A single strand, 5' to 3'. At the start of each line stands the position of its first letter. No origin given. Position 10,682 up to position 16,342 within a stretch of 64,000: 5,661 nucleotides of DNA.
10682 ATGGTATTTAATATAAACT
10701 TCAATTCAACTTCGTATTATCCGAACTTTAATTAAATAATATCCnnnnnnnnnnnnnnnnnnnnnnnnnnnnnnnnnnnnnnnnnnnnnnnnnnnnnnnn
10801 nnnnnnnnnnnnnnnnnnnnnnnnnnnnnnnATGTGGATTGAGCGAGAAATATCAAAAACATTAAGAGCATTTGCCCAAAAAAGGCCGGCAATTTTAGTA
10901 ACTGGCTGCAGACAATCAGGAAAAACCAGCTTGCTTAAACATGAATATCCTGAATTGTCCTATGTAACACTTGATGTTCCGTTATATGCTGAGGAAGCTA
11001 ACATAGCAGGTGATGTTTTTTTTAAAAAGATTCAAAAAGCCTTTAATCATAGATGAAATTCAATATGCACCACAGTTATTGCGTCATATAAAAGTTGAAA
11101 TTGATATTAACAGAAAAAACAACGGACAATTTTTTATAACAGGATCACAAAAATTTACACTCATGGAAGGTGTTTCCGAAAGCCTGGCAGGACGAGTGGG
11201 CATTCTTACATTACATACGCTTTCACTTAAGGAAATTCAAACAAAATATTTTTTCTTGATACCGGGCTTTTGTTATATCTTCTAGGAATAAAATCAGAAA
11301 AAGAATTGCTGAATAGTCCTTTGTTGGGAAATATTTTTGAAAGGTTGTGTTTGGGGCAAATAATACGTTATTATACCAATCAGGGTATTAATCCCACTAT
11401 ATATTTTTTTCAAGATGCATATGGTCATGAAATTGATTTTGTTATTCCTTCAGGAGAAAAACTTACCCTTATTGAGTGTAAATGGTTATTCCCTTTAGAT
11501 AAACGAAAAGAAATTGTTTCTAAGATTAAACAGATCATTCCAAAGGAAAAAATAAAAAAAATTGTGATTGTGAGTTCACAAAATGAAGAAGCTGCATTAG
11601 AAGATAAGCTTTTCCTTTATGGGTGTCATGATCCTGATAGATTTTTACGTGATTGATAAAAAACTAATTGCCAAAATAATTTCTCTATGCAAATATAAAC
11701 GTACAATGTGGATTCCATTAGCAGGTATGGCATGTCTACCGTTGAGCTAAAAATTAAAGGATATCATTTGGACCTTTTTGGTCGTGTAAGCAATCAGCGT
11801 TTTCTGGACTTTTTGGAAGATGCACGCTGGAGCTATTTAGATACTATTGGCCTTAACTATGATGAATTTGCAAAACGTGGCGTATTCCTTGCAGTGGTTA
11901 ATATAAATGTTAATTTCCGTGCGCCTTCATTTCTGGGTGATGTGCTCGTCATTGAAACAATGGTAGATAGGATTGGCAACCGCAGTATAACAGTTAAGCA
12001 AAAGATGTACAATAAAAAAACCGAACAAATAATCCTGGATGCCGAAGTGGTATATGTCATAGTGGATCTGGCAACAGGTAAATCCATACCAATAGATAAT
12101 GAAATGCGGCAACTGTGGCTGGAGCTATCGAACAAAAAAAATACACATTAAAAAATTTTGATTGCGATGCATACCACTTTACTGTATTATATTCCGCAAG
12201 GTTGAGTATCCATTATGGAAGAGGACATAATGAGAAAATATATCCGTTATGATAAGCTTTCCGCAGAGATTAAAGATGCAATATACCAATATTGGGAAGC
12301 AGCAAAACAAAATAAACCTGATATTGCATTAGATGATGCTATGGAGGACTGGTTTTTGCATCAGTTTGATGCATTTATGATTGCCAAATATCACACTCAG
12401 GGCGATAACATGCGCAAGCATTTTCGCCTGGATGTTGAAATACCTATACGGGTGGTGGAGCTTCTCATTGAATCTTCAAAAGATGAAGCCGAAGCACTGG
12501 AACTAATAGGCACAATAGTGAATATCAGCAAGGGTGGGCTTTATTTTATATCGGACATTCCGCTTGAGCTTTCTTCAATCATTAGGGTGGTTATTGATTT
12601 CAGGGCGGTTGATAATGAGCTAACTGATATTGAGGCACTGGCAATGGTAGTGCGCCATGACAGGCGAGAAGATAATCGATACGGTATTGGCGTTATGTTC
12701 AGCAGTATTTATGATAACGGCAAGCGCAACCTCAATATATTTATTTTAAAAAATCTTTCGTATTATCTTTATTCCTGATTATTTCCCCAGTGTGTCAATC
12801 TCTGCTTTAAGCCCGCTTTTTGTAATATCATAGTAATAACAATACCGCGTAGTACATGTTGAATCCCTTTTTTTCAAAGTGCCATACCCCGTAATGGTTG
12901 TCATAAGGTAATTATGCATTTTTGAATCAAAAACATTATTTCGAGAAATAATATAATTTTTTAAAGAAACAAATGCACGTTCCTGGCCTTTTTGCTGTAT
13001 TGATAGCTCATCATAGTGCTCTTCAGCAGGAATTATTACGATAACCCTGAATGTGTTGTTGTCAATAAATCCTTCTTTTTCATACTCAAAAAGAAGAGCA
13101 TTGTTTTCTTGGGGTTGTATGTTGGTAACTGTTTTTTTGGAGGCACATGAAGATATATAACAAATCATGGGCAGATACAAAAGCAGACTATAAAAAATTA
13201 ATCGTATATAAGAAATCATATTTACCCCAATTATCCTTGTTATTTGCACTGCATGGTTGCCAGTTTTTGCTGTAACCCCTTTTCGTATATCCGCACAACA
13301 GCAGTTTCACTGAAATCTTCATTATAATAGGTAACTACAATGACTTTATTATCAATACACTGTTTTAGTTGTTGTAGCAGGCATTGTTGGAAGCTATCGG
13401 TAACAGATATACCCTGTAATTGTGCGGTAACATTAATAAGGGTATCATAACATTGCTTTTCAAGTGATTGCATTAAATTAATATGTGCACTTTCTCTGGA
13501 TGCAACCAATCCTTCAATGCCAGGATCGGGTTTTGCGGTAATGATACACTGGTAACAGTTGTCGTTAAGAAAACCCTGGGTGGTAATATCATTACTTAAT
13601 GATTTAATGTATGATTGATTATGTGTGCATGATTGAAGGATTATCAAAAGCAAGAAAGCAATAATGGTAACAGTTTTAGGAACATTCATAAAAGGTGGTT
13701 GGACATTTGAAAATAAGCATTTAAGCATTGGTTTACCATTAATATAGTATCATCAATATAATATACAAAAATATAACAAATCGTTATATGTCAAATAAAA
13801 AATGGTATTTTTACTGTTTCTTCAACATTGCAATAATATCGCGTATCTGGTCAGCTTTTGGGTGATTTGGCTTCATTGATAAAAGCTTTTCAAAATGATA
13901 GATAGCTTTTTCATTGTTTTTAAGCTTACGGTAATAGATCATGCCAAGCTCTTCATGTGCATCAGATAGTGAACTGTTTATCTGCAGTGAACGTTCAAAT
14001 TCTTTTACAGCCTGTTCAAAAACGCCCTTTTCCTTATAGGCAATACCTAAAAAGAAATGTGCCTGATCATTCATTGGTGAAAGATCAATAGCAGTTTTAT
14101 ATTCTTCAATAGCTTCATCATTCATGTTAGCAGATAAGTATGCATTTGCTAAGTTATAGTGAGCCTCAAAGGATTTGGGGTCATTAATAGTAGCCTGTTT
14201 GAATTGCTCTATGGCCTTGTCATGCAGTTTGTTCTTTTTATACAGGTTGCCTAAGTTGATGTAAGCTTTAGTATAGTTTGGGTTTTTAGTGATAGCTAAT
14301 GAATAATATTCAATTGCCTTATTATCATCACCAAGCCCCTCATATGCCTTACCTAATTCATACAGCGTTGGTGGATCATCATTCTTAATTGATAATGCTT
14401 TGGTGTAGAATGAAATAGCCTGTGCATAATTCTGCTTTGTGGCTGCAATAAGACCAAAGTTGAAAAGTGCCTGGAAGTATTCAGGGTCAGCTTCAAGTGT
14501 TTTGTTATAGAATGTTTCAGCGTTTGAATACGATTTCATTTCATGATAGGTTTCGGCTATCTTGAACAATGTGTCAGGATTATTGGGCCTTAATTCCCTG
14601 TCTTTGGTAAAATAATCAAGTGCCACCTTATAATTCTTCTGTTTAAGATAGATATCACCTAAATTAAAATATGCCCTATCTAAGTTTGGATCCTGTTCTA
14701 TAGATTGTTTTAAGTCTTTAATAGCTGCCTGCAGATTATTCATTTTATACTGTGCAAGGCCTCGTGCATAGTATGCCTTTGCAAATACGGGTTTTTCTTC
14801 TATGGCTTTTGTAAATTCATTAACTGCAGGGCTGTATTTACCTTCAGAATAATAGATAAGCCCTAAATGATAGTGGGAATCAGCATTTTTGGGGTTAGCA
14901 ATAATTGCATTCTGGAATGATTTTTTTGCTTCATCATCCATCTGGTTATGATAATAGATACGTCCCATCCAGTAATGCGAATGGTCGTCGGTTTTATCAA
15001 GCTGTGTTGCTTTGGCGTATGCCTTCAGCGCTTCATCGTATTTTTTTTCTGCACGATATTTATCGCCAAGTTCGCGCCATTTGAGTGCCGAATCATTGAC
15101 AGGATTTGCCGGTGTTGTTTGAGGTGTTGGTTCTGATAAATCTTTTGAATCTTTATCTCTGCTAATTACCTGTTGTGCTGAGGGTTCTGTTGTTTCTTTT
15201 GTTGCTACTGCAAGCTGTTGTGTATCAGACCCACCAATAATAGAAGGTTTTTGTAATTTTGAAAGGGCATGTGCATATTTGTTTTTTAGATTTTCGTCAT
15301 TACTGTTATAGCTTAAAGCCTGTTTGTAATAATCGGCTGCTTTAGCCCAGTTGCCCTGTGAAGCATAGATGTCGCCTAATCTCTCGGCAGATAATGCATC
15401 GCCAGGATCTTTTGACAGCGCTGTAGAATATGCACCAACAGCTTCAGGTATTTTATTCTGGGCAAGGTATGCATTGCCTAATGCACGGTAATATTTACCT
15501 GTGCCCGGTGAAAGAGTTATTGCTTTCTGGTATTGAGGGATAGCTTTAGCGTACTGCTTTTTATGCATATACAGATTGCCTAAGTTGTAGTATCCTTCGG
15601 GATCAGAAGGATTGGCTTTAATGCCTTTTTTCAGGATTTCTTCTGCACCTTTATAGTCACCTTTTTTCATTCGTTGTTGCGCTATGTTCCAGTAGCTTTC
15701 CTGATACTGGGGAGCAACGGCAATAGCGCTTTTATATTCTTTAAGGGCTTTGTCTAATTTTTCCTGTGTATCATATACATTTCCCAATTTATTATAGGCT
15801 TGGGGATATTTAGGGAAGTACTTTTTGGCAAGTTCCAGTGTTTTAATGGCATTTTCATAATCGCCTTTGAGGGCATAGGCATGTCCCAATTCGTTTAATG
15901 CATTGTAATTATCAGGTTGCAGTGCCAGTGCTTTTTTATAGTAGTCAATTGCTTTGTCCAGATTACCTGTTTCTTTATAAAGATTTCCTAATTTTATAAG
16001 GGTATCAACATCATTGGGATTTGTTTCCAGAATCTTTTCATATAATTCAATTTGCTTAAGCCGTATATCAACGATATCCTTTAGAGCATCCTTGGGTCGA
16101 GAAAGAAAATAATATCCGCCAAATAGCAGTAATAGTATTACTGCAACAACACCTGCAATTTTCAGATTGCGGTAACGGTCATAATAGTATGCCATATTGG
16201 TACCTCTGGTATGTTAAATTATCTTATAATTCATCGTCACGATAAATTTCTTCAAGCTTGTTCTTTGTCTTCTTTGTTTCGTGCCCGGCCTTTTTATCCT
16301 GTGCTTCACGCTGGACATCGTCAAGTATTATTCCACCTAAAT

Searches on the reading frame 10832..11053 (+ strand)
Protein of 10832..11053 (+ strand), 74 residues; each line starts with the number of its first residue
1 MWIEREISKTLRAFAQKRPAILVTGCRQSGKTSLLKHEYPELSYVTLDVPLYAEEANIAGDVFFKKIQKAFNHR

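Call 52: find_encoding_contigs(protein=window:10832-11053:+, flank=3000, max_places=10)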
Protein window:10832-11053:+ (74 aa): no gene with exactly this product is on record in the collection.

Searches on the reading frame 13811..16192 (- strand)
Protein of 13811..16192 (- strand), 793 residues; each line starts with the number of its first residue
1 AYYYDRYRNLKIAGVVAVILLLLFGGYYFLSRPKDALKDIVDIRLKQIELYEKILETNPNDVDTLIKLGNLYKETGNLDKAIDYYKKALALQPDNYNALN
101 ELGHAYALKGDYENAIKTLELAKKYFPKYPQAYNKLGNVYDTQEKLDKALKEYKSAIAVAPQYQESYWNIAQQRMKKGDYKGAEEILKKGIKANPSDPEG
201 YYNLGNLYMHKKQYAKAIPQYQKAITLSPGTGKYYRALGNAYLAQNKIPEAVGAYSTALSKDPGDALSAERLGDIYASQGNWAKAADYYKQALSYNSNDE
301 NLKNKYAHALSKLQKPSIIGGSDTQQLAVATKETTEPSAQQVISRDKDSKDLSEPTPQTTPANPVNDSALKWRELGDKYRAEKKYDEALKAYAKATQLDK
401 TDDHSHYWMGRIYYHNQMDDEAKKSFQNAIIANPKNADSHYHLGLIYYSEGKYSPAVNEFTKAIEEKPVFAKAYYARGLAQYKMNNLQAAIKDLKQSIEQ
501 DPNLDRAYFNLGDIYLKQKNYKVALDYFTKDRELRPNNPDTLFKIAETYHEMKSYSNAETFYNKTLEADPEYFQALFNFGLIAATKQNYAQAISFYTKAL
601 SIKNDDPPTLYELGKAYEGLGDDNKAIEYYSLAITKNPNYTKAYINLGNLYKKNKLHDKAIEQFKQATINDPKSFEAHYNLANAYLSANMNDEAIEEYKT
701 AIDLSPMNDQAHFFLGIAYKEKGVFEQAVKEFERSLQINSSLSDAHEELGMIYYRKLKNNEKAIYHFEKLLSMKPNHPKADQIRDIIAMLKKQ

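Call 36: search_protein_families(library=pfam, proteins=[window:13811-16192:-], max_evalue=0.001)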
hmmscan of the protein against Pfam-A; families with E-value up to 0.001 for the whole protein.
window:13811-16192:- (793 aa): 38 families (the best 25 are shown)
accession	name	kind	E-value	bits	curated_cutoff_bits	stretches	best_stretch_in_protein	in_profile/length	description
PF07719.23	TPR_2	-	3.8e-116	370.2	27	13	198-230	1-33/34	Tetratricopeptide repeat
PF00515.34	TPR_1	-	7.5e-111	358.3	27.8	12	63-95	2-34/34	Tetratricopeptide repeat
PF13414.12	TPR_11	-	5.9e-104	340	26.8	14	683-723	2-42/42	TPR repeat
PF13181.12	TPR_8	-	3.1e-92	295.4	25.7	8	63-95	2-34/34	Tetratricopeptide repeat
PF13432.12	TPR_16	-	2.2e-82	271.3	32.7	8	237-293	2-58/65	Tetratricopeptide repeat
PF13431.12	TPR_17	-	1.7e-75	243.5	24.4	6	50-82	1-33/34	Tetratricopeptide repeat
PF14559.12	TPR_19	-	6.3e-74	244.7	25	10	76-134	5-63/68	Tetratricopeptide repeat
PF13424.12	TPR_12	-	6e-68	225.5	30.1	9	97-161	4-76/77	Tetratricopeptide repeat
PF13428.12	TPR_14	-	2.8e-61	197.9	23.5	2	63-103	2-42/44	Tetratricopeptide repeat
PF13176.12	TPR_7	-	1.9e-59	193.1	27.9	2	64-93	1-32/36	Tetratricopeptide repeat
PF13174.12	TPR_6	-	3.1e-45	150.2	26.3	0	610-639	3-32/33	Tetratricopeptide repeat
PF23914.1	TPR_CcmH_CycH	-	6.1e-40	137.1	42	5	457-606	2-154/158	Cytochrome c-type biogenesis protein H TPR domain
PF13371.12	TPR_9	-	3.3e-36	123.6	35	0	471-504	29-62/73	Tetratricopeptide repeat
PF12895.13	ANAPC3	-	7.4e-30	103.5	27.2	3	500-564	18-81/82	Anaphase-promoting complex, cyclosome, subunit 3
PF24575.1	TPR_Slam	-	2.1e-22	80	35.2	0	51-115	34-100/104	Surface lipoprotein assembly modifier, N-terminal TPR repeats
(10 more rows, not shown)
